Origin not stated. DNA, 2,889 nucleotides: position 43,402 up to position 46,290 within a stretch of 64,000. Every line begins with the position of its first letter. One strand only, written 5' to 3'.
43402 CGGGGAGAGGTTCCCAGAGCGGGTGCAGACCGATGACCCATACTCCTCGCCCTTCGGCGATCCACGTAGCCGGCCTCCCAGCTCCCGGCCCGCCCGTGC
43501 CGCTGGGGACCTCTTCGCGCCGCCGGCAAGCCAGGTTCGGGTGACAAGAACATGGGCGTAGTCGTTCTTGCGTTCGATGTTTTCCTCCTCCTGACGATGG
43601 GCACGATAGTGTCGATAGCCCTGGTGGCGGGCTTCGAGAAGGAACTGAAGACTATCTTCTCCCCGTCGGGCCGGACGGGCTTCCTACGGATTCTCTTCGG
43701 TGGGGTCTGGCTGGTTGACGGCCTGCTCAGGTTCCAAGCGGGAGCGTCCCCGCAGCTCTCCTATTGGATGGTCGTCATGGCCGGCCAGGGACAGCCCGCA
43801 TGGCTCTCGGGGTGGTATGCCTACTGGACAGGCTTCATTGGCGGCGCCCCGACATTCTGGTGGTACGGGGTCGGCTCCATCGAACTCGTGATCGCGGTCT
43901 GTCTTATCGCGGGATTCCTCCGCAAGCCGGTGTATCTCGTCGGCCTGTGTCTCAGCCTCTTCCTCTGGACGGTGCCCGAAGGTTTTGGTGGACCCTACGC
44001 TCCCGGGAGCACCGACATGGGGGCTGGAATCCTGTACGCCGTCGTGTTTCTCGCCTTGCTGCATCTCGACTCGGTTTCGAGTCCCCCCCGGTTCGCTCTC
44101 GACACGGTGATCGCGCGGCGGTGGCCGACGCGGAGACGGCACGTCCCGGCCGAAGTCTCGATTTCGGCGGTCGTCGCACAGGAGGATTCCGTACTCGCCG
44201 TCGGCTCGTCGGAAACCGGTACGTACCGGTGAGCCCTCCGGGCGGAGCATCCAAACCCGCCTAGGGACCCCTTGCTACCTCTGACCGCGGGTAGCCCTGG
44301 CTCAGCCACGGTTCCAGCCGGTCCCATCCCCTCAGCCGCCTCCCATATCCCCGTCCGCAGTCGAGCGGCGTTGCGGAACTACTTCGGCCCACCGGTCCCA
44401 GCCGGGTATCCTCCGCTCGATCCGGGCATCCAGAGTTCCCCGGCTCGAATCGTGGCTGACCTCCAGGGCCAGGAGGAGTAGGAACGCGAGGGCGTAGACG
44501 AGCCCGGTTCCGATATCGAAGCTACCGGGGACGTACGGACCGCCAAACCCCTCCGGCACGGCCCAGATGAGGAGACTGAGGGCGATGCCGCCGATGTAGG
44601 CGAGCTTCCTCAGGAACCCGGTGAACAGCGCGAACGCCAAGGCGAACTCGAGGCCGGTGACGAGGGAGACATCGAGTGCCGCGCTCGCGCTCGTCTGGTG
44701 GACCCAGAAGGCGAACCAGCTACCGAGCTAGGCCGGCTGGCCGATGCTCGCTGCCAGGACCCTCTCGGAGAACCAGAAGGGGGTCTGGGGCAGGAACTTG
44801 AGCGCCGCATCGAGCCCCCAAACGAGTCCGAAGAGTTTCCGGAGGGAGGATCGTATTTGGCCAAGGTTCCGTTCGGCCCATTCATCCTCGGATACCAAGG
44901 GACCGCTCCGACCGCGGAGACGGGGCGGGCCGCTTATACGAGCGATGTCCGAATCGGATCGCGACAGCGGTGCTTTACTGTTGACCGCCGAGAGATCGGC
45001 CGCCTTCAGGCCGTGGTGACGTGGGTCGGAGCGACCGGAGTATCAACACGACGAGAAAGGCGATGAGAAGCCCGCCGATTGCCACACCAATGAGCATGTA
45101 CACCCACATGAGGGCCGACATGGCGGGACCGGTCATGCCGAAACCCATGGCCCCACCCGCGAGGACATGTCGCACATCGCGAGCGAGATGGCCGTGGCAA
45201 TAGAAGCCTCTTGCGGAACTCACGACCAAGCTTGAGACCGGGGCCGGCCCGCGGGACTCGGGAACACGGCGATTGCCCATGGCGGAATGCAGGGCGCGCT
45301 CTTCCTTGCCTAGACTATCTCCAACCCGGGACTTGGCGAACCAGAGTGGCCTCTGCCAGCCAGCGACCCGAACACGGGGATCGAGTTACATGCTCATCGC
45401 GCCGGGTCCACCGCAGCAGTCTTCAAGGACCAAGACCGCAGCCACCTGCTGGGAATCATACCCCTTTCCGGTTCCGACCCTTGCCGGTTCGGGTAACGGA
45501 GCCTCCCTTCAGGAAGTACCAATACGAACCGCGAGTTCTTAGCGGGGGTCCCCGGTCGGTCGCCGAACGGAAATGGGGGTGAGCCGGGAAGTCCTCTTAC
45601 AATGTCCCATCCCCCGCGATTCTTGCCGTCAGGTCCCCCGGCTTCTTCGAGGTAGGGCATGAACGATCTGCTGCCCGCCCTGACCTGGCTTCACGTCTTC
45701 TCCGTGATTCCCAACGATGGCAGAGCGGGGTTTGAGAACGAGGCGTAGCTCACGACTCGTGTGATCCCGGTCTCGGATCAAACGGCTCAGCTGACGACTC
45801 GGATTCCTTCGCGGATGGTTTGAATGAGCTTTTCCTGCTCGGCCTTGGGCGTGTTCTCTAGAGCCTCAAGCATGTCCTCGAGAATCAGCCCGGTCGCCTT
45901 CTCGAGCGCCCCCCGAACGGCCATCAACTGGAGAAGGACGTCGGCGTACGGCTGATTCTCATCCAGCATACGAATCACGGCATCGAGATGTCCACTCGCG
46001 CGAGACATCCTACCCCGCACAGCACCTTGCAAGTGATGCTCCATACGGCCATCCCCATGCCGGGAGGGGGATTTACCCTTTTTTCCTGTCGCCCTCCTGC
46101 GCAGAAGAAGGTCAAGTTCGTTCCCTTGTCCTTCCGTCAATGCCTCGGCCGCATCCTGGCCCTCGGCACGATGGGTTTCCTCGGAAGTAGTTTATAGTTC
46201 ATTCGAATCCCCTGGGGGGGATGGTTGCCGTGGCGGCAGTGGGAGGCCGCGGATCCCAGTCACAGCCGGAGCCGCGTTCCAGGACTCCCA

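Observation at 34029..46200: Accessory island: expanded membrane-protein family paired with cupredoxins, a Cys-rich protein, a CDF exporter and a CsoR-like regulator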

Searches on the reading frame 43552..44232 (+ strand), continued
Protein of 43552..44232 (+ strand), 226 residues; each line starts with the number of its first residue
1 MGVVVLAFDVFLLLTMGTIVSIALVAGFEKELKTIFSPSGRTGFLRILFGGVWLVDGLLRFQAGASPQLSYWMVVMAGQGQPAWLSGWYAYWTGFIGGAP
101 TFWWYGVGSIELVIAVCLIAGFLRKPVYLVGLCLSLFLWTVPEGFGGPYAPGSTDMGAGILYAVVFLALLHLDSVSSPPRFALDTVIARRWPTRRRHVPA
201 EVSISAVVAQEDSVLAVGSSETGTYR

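Call 25: search_protein_families(library=pfam, alignment_id=A2, max_evalue=0.001)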
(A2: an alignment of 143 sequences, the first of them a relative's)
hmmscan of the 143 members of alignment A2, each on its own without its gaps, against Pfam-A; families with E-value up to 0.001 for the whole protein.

A. member 1, L015:5717-5908:+ (63 aa): 0 families

B. families by the number of members that match (of 143 scanned): 175 families (the first 25 are shown)
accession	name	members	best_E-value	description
PF25213.1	HVO_A0261_N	5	5e-07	HVO_A0261 N-terminal domain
PF01268.25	FTHFS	4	9.4e-192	Formate--tetrahydrofolate ligase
PF07690.21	MFS_1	4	5.8e-43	Major Facilitator Superfamily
PF00702.32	Hydrolase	4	2.1e-40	haloacid dehalogenase-like hydrolase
PF13412.12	HTH_24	4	2.4e-11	Winged helix-turn-helix DNA-binding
PF08279.18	HTH_11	4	1.1e-05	HTH domain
PF00120.29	Gln-synt_C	3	1.7e-126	Glutamine synthetase, catalytic domain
PF00122.25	E1-E2_ATPase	3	7e-60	E1-E2 ATPase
PF00579.31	tRNA-synt_1b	3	2e-42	tRNA synthetases class I (W and Y)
PF00801.26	PKD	3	1.1e-41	PKD domain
PF00072.30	Response_reg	3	2.6e-30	Response regulator receiver domain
PF03951.24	Gln-synt_N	3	1.3e-27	Glutamine synthetase, beta-Grasp domain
PF01325.25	Fe_dep_repress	3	1.4e-18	Iron dependent repressor, N-terminal DNA binding domain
PF02742.21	Fe_dep_repr_C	3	1.7e-13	Iron dependent repressor, metal binding and dimerisation domain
PF24038.1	DUF7347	3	3.5e-10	Domain of unknown function (DUF7347)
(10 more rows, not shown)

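Call 33: predict_structure(alignment_id=A1)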
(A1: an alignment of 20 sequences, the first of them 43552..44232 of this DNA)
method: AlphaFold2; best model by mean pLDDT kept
length: 226 residues; sequences in the alignment: 20
mean_pLDDT: 78.9   pTM: 0.66
mean pLDDT of the five models: 78.9, 77.1, 77.1, 75.9, 74.2
residues with pLDDT >= 90: 78; 70-90: 82; 50-70: 55; < 50: 11
segments of 3 or more residues with pLDDT < 50: 144-151
pLDDT, mean of each block of 10 residues (from residue 1): 75 79 62 73 91 92 88 86 89 94 93 95 93 92 53 63 94 79 70 59 58 69 60
secondary structure, 60 per line:
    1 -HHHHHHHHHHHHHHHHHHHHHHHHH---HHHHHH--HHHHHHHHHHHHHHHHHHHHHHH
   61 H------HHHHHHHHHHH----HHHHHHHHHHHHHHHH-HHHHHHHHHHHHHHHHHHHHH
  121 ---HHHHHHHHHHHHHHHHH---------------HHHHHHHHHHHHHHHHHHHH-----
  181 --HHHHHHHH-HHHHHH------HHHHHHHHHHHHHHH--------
elements in order: H2-26 H30-35 H38-61 H68-78 H83-98 H100-120 H124-140 H156-175 H183-190 H192-197 H204-218

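Call 50: search_protein_families(library=pfam, max_evalue=0.05, proteins=[L007:4356-5708:+])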
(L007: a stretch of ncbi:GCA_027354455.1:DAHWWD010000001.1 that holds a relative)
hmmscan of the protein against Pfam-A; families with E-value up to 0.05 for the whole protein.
L007:4356-5708:+ (450 aa): 16 families
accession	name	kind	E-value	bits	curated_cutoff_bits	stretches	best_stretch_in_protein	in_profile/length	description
PF10282.15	Lactonase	-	1.9e-14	54.1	21.7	2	235-357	186-318/344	Lactonase, 7-bladed beta-propeller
PF04893.22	Yip1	-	8.1e-09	36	28.6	1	13-181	2-172/173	Yip1 domain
PF25174.1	Beta-prop_THOC3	-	3.3e-08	33.3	305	1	285-414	44-169/272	THOC3 beta-propeller domain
PF21783.3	YNCE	-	5.9e-08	32.8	27.1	2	344-415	42-325/339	YNCE-like beta-propeller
PF02239.22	Cytochrom_D1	-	3e-07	29.7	25.5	1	337-413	43-116/368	Cytochrome D1 heme domain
PF01436.27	NHL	-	4.7e-06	26.8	20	0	331-356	3-27/28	NHL repeat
PF01731.26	Arylesterase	-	5.7e-06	26.9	21.3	0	373-403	53-83/86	Arylesterase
PF03088.22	Str_synth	-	1.3e-05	25.7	25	0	363-397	47-80/89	Strictosidine synthase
PF25175.1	Beta-prop_WDR5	-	4.1e-05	23.4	250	1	261-412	68-217/296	WDR5 beta-propeller domain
PF23414.1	Beta-prop_EML_2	-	6.7e-05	22.8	90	1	291-402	2-109/266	Echinoderm microtubule-associated protein second beta-propeller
PF00400.38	WD40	-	0.00011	23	27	0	284-305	7-29/39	WD domain, G-beta repeat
PF08450.18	SGL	-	0.0002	21.5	26.3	1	320-414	124-222/246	SMP-30/Gluconolactonase/LRE-like region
PF08309.17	LVIVD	-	0.00021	21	20.2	0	340-352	10-22/42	LVIVD repeat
PF24814.1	WD40_Prp19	-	0.00067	19.2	320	1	269-407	31-251/281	Prp19 WD40 domain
PF25168.1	Beta-prop_WDR36-Utp21_2nd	-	0.0067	16.2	84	0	268-351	221-303/335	WDR36/Utp21 second beta-propeller domain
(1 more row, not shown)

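Call 69: search_protein_families(library=pfam, max_evalue=0.05, proteins=[L041:4636-5847:+])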
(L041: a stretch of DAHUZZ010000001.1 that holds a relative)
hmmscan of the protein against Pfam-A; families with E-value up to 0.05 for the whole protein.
L041:4636-5847:+ (403 aa): 0 families

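Call 86: search_solved_structures(query=A1, max_evalue=10, show_alignments=1)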
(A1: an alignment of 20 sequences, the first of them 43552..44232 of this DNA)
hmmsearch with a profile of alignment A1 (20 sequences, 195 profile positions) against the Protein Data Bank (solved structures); distinct sequences matched with E-value up to 10: 0.

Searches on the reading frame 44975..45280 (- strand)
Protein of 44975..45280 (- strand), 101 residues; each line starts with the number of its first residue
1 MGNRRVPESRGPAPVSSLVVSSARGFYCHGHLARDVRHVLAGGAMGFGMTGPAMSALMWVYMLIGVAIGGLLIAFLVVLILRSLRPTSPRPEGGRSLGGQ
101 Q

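Call 4: search_protein_families(library=pfam, max_evalue=0.1, proteins=[window:44975-45280:-])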
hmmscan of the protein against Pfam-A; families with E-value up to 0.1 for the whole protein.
window:44975-45280:- (101 aa): 0 families

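Call 16: search_protein_families(library=ncbifam, max_evalue=0.1, proteins=[window:44975-45280:-])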
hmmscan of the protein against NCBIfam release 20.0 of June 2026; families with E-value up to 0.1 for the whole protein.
window:44975-45280:- (101 aa): 1 family
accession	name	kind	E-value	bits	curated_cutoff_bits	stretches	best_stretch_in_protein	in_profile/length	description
NF040871.1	AztB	equivalog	0.019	14.7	280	1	37-84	37-85/254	zinc ABC transporter permease AztB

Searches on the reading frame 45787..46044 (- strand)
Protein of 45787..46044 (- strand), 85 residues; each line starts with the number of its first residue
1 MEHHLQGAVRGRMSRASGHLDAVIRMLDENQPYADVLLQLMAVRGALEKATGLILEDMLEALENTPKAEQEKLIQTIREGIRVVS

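Call 83: search_protein_families(library=ncbifam, max_evalue=0.001, proteins=[window:45787-46044:-])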
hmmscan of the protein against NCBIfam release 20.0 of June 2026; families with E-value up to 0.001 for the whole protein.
window:45787-46044:- (85 aa): 3 families
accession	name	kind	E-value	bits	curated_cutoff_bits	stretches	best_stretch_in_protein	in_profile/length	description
NF008464.0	PRK11352.1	equivalog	4e-06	27.1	133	1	9-84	11-86/91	formaldehyde-responsive transcriptional repressor FrmR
NF011613.0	PRK15039.1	equivalog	7.7e-06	26.5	138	1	9-49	11-51/90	Ni(II)/Co(II)-binding transcriptional repressor RcnR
NF052430.1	repress_RicR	exception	0.00089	19.8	175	1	12-60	14-62/93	copper-sensing transcriptional repressor RicR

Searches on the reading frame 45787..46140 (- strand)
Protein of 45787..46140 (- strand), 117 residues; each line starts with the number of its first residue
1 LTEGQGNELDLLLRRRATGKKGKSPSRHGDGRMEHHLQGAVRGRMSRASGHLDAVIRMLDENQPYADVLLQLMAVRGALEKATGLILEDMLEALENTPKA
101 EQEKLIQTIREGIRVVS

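Call 4: search_protein_families(library=pfam, max_evalue=0.1, proteins=[window:45787-46140:-])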
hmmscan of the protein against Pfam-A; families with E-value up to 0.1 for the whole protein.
window:45787-46140:- (117 aa): 2 families
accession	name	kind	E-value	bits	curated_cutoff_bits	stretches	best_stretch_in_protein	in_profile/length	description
PF02583.22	Trns_repr_metal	-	1.5e-14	54.5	22.8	1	41-111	5-71/78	Metal-sensitive transcriptional repressor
PF07743.18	HSCB_C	-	0.1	13.5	22.1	0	66-111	3-46/74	HSCB C-terminal oligomerisation domain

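Call 44: search_solved_structures(query=window:45787-46140:-, max_evalue=0.01, show_alignments=4)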
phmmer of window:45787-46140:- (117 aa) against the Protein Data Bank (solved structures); distinct sequences matched with E-value up to 0.01: 6.
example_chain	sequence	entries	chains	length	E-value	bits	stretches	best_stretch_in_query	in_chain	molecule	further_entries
5fmn_A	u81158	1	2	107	5.1e-10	42.9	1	28-95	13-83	INRS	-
3aai_A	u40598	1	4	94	1.3e-07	35.2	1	35-112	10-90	Copper homeostasis operon regulatory protein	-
2hh7_A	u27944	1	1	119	1.2e-06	32.1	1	40-98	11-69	Hypothetical protein CsoR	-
6ahx_A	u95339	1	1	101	1.6e-06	31.6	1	32-93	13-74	Putative cytosolic protein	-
7mq3_A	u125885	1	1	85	8.2e-05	26.2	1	45-114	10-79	Copper-sensing transcriptional repressor csoR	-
7mq1_A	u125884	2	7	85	8.8e-05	26.1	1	45-114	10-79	Copper-sensing transcriptional repressor csoR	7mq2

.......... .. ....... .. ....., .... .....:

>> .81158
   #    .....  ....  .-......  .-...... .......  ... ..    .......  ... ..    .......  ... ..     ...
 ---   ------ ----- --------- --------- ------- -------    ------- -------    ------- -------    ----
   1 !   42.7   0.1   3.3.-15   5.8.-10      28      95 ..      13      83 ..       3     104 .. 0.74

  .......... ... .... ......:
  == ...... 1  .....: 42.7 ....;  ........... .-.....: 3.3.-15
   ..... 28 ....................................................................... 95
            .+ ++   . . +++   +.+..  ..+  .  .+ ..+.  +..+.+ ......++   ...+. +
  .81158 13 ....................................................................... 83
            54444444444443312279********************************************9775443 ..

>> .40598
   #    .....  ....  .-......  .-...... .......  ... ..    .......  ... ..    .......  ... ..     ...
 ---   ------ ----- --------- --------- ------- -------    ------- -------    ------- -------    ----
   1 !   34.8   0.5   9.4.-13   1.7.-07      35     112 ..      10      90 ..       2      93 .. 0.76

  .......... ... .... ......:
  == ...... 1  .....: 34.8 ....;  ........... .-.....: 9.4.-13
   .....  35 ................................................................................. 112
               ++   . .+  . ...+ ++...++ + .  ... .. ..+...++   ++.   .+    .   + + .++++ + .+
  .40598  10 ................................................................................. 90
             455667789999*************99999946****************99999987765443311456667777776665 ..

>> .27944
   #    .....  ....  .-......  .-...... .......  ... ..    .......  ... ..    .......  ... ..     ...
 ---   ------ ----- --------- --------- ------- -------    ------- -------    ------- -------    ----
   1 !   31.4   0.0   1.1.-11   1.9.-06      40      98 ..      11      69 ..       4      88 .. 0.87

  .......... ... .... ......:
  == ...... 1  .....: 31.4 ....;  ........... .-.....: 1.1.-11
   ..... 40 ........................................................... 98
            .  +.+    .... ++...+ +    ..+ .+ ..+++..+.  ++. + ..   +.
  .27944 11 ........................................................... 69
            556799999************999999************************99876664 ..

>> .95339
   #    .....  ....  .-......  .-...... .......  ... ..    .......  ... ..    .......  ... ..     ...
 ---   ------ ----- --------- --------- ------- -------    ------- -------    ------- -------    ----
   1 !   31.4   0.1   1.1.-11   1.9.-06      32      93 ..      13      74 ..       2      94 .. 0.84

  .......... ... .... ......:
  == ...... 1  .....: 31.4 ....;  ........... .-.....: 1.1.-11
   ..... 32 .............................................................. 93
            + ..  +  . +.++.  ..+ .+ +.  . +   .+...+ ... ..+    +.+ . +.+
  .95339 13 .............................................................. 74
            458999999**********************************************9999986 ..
